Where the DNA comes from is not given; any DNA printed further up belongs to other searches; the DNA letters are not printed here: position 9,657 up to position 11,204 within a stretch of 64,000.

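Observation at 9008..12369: A low-GC three-gene island of entirely unannotatable proteins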

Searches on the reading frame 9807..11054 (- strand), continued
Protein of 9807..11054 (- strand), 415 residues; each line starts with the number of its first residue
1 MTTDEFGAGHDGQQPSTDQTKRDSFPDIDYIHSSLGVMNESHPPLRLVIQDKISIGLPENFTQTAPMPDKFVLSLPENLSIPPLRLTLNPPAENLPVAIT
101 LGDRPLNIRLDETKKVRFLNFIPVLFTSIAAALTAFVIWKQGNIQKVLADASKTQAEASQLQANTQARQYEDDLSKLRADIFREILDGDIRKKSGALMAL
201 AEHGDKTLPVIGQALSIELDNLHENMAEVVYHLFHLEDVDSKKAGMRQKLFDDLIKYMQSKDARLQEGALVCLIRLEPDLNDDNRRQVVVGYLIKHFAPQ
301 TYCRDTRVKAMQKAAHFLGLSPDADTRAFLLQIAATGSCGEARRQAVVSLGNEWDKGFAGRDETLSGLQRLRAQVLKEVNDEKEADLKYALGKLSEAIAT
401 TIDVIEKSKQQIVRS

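Call 77: fold_search(model_id=the predicted structure, library=pdb)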
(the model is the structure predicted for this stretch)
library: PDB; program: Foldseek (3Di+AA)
matches with E <= 10: 870; with E <= 0.001: 0
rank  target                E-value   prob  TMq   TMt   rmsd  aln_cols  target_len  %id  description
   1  8d00                  1.4e-03  1.00  0.31  0.40  15.9       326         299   11  Structure of the Arabidopsis thaliana SPIRAL2 TOG domain (released 2023-11-29)
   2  4rzp_A                2.0e-03  1.00  0.26  0.39   9.8       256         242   14  Crystal Structure of Engineered Protein. Northeast Structural Genomics Consortium (NESG) Target OR366. (released 2015-01-07)
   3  5mfc_A                3.0e-03  0.99  0.17  0.22  13.4       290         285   13  Designed armadillo repeat protein YIIIM5AII in complex with (KR)4-GFP (released 2017-07-19)
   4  4rv1_A                3.1e-03  0.99  0.17  0.17  17.3       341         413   14  Crystal Structure of Engineered Protein. Northeast Structural Genomics Consortium (NESG) Target OR497. (released 2014-12-10)
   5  5mfi_A                3.3e-03  1.00  0.27  0.41  10.2       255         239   10  Designed armadillo repeat protein YIII(Dq.V2)4CqI in complex with peptide (KR)4 (released 2017-09-13)
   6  5mfh_A                4.1e-03  0.99  0.19  0.24  12.9       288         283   14  Designed armadillo repeat protein YIIIM5AII in complex with peptide (RR)5 (released 2017-09-13)
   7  8y9r_A                5.5e-03  1.00  0.32  0.43  15.9       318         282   10  Crystal structure of Spiral2 microtubule-binding domain from Physcomitrella patens (released 2024-12-18)
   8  5mfd_J                5.5e-03  0.96  0.14  0.17  16.0       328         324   12  Designed armadillo repeat protein YIIIM''6AII in complex with pD_(KR)5 (released 2017-07-19)
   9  4db8_C                5.8e-03  0.96  0.15  0.22  19.8       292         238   12  Designed Armadillo-repeat Protein (released 2012-05-16)
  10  4hxt                  6.3e-03  1.00  0.26  0.37  10.2       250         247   14  Crystal Structure of Engineered Protein. Northeast Structural Genomics Consortium Target OR329 (released 2012-11-21)
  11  6xns_D                6.8e-03  0.98  0.18  0.22  19.1       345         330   13  C3_crown-05 (released 2020-12-23)
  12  5mfi_B                7.1e-03  1.00  0.27  0.40  10.2       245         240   13  Designed armadillo repeat protein YIII(Dq.V2)4CqI in complex with peptide (KR)4 (released 2017-09-13)
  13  5mfb_B                7.1e-03  1.00  0.27  0.41  10.2       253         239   11  Designed armadillo repeat protein YIII(Dq)4CqI (released 2017-09-13)
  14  8y9r_B                8.5e-03  1.00  0.26  0.36  16.9       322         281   13  Crystal structure of Spiral2 microtubule-binding domain from Physcomitrella patens (released 2024-12-18)
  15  4rv1_B                9.2e-03  1.00  0.25  0.25  15.9       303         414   14  Crystal Structure of Engineered Protein. Northeast Structural Genomics Consortium (NESG) Target OR497. (released 2014-12-10)
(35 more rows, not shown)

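Call 80: search_protein_families(library=phrogs, proteins=[window:9807-11054:-], max_evalue=0.1)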
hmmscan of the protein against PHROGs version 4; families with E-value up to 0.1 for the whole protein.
window:9807-11054:- (415 aa): 1 family
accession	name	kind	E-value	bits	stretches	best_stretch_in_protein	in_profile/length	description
phrog_9090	-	moron, auxiliary metabolic gene and host takeover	0.011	16.6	1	127-198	17-87/130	membrane protein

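Call 82: find_related_loci(query=A5, collection=viral_contigs, flank=5000)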
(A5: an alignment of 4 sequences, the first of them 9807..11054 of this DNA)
Query A5 (415 aa) in viral_contigs; peptide patterns used: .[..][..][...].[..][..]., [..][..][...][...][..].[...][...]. (x = any residue, [..] = any of these).
198 stretches matched a pattern, but none encodes a relative of the query by tblastn (E <= 1e-3).

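Call 88: find_encoding_contigs(protein=P0144, flank=5000, max_places=2)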
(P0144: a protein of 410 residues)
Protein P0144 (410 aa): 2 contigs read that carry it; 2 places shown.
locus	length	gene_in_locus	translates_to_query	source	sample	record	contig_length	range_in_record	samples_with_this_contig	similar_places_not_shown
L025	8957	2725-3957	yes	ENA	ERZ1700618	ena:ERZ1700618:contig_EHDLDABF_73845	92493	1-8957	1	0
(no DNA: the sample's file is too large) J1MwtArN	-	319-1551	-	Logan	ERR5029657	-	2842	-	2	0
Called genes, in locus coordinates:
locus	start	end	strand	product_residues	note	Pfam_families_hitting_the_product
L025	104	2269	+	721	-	PF26550:Tricorn_2nd, PF26549:Tricorn_N, PF02897:Peptidase_S9_N (faint), PF07676:PD40 (weak), PF00756:Esterase (weak), PF00326:Peptidase_S9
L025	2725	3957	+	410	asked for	-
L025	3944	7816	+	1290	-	PF17802:SpaA (faint), PF22904:NOMO1-like_2nd (faint), PF13620:CarboxypepD_reg, PF17210:SdrD_B (weak), PF07715:Plug (weak), PF25183:OMP_b-brl_4, PF00593:TonB_dep_Rec_b-barrel, PF25183:OMP_b-brl_4, +1 more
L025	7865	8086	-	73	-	PF12728:HTH_17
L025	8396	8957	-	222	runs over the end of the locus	PF22531:DUF7002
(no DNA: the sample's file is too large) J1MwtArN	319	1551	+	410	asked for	-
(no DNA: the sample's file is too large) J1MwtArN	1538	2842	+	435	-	?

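Call 89: find_encoding_contigs(protein=P0127, flank=5000, max_places=2)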
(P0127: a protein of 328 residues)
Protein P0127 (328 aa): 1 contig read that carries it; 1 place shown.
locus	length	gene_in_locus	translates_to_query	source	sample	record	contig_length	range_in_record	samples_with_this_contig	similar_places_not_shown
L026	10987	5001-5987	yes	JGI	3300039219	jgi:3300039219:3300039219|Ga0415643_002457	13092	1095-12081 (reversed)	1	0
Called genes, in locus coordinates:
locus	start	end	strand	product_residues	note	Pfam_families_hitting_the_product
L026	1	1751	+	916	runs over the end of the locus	PF15902:Sortilin-Vps10 (faint), PF02012:BNR (faint), PF19190:BACON_2 (faint), PF13004:BACON (weak)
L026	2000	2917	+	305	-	PF02126:PTE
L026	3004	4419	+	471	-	PF00501:AMP-binding, PF13193:AMP-binding_C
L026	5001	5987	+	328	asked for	-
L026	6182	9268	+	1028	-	PF25183:OMP_b-brl_4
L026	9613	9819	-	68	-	-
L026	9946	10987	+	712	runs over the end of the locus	?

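Call 95: search_protein_families(library=pfam, proteins=[L026:6182-9268:+, L025:3944-7816:+, L023:2109-3467:+], max_evalue=0.01)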
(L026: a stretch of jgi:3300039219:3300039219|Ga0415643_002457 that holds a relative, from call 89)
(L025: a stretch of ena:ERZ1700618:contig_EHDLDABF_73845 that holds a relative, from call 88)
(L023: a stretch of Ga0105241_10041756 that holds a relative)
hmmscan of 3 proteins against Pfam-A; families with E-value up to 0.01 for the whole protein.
L026:6182-9268:+ (1028 aa): 1 family
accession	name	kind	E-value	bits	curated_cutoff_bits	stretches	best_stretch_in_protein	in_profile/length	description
PF25183.1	OMP_b-brl_4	-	3.4e-76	257.8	30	4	623-923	427-733/838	Outer membrane beta barrel domain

L025:3944-7816:+ (1290 aa): 11 families
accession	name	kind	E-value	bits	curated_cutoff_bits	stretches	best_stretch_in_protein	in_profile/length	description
PF25183.1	OMP_b-brl_4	-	9.1e-31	107.5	30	2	832-1243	344-808/838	Outer membrane beta barrel domain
PF13620.12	CarboxypepD_reg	-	8.7e-22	77.7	32.3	3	258-337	1-81/82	Carboxypeptidase regulatory-like domain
PF00593.30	TonB_dep_Rec_b-barrel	-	1.6e-14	55.1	27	1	682-1233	25-429/436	TonB dependent receptor-like, beta-barrel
PF17210.9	SdrD_B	-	1.1e-11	45.4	29.7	1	269-316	23-71/112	SdrD B-like domain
PF23194.1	NOMO_5th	-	1.3e-07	32.4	27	1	169-211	33-77/89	NOMO fifth transthyretin-like domain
PF07715.20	Plug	-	2.4e-06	28.5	23.9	1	352-452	7-106/107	TonB-dependent Receptor Plug Domain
PF17802.7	SpaA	-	9.5e-06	26.1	23.1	1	268-328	13-77/91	Prealbumin-like fold domain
PF13715.12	CarbopepD_reg_2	-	2.3e-05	24.8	32.2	1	259-350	1-88/88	CarboxypepD_reg-like domain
PF10670.15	DUF4198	-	0.0004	21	34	1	259-308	149-204/209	Domain of unknown function (DUF4198)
PF23623.1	GBD_IRG7_N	-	0.0026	18.3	27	0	28-103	4-78/95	IRG7 N-terminal galactose binding domain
PF24025.1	Ig_DR_A0283-like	-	0.0046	17.7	27.1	0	267-307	18-60/102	DR_A0283-like, Ig-like domain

L023:2109-3467:+ (453 aa): 4 families
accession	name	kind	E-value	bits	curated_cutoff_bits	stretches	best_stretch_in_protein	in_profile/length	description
PF13620.12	CarboxypepD_reg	-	2.4e-13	50.7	32.3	2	66-123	25-82/82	Carboxypeptidase regulatory-like domain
PF12059.13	DUF3540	-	0.0011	19.3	27.9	0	352-424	86-158/199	Protein of unknown function (DUF3540)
PF17802.7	SpaA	-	0.0013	19.3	23.1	0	133-189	6-56/91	Prealbumin-like fold domain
PF11839.13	Alanine_zipper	-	0.0047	17.6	23.1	0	372-429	3-60/69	Alanine-zipper, major outer membrane lipoprotein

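Call 100: find_encoding_contigs(protein=P0140, flank=5000, max_places=3)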
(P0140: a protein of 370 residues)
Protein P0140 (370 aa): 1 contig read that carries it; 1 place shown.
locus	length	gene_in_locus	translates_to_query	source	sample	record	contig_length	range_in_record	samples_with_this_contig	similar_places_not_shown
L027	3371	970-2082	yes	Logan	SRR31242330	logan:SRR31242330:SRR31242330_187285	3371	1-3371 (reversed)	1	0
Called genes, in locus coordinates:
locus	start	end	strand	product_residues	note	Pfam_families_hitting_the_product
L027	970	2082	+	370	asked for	PF13646:HEAT_2 (faint)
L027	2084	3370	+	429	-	?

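Call 101: search_protein_families(library=pfam, proteins=[L027:2084-3370:+], max_evalue=0.01)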
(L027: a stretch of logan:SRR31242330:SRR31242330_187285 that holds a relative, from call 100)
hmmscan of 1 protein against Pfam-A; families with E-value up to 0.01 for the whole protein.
L027:2084-3370:+ (429 aa): 1 family
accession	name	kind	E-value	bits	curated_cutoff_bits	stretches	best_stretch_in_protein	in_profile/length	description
PF13620.12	CarboxypepD_reg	-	6.9e-10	39.6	32.3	1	47-103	1-54/82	Carboxypeptidase regulatory-like domain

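Call 105: search_dna_similar(query=window:9807-11054:-, collection=plasmids, mode=protein, max_evalue=0.001, max_rows=5)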
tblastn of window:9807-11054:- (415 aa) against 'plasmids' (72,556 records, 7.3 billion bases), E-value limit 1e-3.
No match.
